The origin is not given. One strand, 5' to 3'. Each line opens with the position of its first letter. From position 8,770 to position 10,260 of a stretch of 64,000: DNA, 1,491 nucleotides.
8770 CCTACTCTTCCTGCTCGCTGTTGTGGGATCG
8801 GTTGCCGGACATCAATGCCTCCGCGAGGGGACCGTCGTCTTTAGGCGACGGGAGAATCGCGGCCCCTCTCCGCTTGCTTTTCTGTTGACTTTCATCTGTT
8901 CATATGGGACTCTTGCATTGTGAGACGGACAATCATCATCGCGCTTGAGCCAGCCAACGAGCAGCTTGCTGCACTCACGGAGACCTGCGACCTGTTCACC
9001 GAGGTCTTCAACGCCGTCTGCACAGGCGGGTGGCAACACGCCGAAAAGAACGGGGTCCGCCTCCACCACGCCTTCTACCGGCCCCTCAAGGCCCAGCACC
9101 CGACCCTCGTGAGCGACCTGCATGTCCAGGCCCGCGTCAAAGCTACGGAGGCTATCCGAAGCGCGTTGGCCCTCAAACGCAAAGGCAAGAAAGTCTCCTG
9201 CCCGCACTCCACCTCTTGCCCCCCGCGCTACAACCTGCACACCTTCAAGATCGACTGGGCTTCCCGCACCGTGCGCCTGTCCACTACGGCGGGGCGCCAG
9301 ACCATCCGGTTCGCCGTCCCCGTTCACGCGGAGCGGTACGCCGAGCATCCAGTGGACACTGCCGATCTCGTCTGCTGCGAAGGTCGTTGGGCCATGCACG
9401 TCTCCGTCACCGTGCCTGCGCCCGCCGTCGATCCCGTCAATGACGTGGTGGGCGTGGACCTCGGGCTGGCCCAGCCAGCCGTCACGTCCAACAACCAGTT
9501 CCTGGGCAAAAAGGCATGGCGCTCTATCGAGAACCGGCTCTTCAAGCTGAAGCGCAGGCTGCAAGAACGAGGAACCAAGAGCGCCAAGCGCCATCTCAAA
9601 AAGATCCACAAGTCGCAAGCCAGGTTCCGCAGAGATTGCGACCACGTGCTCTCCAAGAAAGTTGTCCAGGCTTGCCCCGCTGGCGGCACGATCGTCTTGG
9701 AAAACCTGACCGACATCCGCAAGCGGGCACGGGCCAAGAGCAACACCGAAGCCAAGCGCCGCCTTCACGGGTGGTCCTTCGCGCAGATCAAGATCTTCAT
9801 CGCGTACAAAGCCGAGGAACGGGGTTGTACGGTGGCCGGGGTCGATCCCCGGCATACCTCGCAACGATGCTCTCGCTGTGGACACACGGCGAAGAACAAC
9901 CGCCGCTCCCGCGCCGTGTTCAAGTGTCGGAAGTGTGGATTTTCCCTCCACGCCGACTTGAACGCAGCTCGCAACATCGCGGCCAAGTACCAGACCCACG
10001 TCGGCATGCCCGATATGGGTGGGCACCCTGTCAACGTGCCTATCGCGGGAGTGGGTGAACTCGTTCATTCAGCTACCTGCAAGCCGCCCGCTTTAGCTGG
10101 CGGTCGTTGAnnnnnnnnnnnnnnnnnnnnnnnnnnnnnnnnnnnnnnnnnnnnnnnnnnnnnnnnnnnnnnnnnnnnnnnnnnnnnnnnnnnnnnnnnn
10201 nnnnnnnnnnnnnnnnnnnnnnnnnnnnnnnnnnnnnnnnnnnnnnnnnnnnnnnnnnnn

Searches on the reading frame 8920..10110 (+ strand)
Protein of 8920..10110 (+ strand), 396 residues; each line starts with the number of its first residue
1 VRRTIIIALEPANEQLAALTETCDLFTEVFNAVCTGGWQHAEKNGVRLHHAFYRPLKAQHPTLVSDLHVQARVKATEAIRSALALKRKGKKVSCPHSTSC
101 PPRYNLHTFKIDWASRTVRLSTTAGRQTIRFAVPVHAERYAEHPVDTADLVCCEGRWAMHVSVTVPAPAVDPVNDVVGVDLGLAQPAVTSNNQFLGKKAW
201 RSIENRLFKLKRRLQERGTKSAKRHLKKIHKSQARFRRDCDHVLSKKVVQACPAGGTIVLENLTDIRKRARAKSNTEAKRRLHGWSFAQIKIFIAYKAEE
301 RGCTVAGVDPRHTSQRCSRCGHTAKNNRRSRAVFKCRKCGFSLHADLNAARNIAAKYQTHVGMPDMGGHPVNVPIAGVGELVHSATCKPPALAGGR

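Call 77: search_protein_families(library=pfam, proteins=[window:8920-10110:+], max_evalue=0.001)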
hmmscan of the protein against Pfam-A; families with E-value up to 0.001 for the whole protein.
window:8920-10110:+ (396 aa): 3 families
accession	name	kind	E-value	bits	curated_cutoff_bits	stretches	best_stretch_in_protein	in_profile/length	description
PF07282.18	Cas12f1-like_TNB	-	2e-23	82.7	26.3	1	287-353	1-60/60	Cas12f1-like, TNB domain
PF01385.25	OrfB_IS605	-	2.3e-08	34.7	30.5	1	160-255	1-106/120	Probable transposase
PF03107.22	C1_2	-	0.00084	20.1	26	0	309-345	12-45/48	C1 domain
